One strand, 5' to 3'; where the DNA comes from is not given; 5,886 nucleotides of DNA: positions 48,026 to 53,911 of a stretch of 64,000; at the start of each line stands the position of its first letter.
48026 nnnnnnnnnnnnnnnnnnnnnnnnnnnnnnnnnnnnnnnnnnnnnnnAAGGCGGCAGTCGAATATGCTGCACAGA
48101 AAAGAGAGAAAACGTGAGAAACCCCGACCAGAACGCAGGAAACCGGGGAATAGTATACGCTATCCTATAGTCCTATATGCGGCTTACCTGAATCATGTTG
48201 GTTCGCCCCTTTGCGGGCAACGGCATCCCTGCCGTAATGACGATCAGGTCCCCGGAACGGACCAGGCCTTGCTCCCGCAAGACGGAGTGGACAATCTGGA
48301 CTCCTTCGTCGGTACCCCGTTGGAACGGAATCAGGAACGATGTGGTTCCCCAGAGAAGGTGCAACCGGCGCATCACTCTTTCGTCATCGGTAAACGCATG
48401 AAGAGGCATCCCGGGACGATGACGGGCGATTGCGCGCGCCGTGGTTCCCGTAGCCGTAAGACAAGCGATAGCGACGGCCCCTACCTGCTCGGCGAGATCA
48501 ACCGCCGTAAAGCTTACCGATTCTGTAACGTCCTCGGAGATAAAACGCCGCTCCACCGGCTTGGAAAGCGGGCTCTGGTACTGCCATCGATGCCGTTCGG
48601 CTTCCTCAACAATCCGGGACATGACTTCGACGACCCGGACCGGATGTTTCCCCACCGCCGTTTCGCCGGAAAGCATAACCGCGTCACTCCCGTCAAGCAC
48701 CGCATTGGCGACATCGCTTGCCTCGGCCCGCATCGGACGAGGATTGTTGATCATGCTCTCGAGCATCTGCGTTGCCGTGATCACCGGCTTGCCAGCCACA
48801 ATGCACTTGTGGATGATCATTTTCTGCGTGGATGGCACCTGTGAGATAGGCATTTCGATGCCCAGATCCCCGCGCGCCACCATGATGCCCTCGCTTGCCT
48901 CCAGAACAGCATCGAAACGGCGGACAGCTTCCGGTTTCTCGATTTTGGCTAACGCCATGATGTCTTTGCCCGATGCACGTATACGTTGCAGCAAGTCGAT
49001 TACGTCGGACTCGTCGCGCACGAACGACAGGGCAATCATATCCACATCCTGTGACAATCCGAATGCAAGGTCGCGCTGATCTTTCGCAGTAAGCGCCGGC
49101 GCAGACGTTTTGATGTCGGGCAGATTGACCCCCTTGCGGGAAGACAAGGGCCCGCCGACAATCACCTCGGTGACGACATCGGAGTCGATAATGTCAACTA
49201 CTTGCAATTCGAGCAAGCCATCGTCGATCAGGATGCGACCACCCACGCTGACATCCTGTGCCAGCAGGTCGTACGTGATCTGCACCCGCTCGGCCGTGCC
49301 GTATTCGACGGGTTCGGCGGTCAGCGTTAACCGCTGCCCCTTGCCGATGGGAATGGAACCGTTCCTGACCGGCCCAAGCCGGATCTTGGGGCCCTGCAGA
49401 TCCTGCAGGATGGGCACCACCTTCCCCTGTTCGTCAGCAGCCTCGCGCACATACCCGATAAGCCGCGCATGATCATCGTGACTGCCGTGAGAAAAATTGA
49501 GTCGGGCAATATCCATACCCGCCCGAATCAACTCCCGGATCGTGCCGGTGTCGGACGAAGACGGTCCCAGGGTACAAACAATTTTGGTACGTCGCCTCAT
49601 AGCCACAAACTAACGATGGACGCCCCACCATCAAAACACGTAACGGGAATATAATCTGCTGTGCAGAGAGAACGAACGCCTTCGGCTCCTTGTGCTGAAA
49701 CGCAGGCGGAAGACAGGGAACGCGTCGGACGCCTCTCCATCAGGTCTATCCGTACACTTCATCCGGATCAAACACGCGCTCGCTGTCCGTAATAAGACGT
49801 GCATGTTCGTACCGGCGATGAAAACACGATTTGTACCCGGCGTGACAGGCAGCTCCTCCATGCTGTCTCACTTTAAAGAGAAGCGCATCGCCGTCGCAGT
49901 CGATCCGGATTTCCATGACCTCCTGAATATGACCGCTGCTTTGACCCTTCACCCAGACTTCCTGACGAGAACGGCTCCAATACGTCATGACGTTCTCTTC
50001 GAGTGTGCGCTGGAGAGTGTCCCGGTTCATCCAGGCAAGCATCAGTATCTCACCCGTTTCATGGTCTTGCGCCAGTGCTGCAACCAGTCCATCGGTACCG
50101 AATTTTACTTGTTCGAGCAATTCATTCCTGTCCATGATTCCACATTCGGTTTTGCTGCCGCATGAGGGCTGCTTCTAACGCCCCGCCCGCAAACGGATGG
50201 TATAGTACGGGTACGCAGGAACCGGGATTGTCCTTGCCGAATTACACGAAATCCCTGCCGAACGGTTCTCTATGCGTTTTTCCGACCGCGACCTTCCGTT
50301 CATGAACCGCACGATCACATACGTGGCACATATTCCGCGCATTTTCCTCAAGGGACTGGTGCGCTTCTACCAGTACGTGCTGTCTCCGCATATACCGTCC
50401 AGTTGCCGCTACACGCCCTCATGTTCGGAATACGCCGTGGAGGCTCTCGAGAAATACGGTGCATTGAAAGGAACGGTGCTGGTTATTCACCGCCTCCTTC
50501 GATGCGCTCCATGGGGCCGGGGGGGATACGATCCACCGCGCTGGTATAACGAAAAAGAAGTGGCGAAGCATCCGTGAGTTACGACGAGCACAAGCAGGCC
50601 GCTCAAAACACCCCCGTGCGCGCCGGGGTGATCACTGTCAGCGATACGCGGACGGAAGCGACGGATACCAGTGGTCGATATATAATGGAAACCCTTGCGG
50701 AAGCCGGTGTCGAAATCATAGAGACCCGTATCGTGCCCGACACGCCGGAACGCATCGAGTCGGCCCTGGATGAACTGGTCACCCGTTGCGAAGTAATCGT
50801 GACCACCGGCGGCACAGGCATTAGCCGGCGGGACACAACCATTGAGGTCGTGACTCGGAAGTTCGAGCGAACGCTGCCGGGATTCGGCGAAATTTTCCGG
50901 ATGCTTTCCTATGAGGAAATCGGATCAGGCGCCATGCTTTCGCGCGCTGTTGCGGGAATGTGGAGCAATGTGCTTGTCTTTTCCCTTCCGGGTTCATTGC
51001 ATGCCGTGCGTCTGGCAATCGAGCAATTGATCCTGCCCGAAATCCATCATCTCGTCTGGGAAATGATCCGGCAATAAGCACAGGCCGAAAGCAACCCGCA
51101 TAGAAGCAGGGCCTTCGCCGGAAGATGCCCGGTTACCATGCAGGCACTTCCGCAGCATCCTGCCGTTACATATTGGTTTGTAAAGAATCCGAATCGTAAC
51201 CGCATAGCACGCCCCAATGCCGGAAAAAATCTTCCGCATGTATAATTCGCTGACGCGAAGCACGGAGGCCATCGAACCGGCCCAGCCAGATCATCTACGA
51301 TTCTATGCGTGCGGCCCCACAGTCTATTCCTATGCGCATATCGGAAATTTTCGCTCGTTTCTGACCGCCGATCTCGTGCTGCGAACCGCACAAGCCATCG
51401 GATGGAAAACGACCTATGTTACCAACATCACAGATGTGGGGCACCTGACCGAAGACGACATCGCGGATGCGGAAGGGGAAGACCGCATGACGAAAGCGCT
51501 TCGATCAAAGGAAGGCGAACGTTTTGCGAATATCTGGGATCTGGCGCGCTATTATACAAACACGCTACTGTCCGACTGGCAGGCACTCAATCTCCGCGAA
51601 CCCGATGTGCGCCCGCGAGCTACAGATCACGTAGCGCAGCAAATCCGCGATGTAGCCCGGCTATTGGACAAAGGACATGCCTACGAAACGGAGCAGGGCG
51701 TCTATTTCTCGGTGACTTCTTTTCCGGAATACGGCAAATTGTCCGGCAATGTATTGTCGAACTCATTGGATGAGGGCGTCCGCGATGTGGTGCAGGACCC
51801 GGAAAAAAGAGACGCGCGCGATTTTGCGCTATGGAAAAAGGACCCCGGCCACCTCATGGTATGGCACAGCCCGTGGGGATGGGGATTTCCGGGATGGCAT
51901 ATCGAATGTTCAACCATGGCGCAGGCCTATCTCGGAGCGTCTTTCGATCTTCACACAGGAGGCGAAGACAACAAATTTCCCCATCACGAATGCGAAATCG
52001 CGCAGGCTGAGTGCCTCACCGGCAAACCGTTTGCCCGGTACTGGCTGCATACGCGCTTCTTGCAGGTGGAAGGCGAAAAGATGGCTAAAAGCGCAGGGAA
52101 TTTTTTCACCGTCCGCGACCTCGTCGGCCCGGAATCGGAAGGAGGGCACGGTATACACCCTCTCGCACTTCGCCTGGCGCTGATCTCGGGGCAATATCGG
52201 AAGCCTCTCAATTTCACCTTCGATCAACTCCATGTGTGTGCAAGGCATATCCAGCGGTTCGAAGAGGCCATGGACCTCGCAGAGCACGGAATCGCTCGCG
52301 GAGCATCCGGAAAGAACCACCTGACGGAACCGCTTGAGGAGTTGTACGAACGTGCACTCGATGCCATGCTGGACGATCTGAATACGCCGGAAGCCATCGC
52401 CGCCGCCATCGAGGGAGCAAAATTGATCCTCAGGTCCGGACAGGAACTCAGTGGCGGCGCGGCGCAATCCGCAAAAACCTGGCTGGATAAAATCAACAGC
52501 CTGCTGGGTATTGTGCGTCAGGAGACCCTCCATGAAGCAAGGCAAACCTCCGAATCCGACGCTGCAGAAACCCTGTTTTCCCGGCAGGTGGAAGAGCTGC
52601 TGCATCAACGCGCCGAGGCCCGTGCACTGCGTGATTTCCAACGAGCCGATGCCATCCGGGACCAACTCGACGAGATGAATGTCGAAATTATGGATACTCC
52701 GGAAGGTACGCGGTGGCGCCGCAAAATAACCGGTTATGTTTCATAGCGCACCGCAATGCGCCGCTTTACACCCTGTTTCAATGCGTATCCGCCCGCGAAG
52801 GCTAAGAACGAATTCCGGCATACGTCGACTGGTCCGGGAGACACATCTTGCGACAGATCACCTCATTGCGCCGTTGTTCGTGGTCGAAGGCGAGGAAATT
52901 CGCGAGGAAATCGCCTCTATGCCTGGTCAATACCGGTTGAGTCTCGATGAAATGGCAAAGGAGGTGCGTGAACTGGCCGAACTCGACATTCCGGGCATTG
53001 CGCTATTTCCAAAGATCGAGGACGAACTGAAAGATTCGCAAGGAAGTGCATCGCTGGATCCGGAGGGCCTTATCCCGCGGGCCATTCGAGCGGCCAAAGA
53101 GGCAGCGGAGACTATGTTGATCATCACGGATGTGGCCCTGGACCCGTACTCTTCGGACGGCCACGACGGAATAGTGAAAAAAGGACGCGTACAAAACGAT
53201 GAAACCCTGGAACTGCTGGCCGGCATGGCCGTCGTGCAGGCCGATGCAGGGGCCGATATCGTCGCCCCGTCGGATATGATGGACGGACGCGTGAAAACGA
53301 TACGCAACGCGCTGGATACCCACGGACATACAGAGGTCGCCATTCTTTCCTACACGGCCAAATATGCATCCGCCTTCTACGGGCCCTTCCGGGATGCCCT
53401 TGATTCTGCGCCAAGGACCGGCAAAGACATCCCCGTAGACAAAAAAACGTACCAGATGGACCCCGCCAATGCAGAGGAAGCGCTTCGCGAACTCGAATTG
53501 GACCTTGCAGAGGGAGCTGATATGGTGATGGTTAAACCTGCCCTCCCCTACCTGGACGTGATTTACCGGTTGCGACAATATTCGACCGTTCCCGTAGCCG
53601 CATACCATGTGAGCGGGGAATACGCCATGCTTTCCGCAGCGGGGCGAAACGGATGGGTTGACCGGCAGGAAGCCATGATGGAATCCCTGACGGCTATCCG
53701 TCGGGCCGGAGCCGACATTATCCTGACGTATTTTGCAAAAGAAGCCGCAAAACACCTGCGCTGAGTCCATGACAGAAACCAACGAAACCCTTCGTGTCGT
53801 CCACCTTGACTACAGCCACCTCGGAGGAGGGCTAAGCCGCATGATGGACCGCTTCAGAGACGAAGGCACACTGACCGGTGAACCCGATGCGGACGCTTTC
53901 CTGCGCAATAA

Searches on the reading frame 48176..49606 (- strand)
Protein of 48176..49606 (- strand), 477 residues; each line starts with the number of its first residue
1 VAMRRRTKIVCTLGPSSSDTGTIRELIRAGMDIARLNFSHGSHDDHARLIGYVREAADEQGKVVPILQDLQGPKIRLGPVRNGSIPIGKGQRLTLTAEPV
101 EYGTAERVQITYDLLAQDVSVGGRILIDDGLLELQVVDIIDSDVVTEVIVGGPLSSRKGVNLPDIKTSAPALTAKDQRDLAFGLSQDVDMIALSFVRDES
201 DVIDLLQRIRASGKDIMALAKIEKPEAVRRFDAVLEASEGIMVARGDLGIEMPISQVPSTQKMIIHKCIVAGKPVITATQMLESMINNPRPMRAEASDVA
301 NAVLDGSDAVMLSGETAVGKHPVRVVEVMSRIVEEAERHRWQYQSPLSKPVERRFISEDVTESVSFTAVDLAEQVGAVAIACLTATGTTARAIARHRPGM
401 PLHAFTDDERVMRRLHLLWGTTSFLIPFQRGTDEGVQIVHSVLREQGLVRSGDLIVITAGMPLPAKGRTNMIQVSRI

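Call 66: search_protein_families(library=pfam, proteins=[window:48176-49606:-], max_evalue=0.00001)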
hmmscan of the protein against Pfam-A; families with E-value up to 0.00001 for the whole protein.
window:48176-49606:- (477 aa): 2 families
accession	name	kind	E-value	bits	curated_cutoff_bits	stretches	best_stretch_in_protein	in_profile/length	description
PF00224.27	PK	-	2.1e-121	405.5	30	1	5-326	2-328/328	Pyruvate kinase, barrel domain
PF02887.21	PK_C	-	7.9e-32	110.2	28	1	362-474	1-113/114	Pyruvate kinase, alpha/beta domain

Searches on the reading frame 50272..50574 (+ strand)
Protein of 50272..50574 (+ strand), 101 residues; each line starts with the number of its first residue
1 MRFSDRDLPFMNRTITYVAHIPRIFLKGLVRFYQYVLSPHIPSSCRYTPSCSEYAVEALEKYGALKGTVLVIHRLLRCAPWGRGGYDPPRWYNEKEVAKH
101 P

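Call 65: search_protein_families(library=pfam, proteins=[window:50272-50574:+], max_evalue=0.00001)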
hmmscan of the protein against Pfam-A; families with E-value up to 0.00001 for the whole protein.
window:50272-50574:+ (101 aa): 1 family
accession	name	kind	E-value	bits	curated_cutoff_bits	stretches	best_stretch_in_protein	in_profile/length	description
PF01809.23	YidD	-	5.6e-29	100.2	27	1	26-88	4-66/67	Putative membrane protein insertion efficiency factor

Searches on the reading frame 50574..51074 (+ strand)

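Call 65: search_protein_families(library=pfam, proteins=[window:50574-51074:+], max_evalue=0.00001)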
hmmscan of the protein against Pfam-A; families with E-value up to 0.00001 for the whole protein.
window:50574-51074:+ (167 aa): 1 family
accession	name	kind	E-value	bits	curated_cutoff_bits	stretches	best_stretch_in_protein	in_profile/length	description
PF00994.29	MoCF_biosynth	-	3.8e-35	121.1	26.6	1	18-159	1-144/144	Probable molybdopterin binding domain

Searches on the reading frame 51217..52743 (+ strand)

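Call 65: search_protein_families(library=pfam, proteins=[window:51217-52743:+], max_evalue=0.00001)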
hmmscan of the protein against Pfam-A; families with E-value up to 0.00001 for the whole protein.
window:51217-52743:+ (509 aa): 3 families
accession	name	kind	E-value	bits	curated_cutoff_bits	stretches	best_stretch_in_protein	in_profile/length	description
PF01406.26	tRNA-synt_1e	-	8.2e-91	304.9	27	1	20-340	3-298/301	tRNA synthetases class I (C) catalytic domain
PF23493.1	CysS_C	-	2.6e-07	31.1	23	1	454-501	4-51/51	Cysteinyl-tRNA ligase anticodon binding domain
PF00133.28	tRNA-synt_1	-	5.1e-07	29.2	22.7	0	29-167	27-168/414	tRNA synthetases class I (I, L, M and V)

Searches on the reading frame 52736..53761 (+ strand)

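Call 65: search_protein_families(library=pfam, proteins=[window:52736-53761:+], max_evalue=0.00001)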
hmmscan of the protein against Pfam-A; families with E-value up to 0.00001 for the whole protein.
window:52736-53761:+ (342 aa): 1 family
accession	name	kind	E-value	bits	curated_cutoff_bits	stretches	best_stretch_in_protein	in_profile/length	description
PF00490.27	ALAD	-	8.7e-141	469.1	24.6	1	18-339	2-316/317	Delta-aminolevulinic acid dehydratase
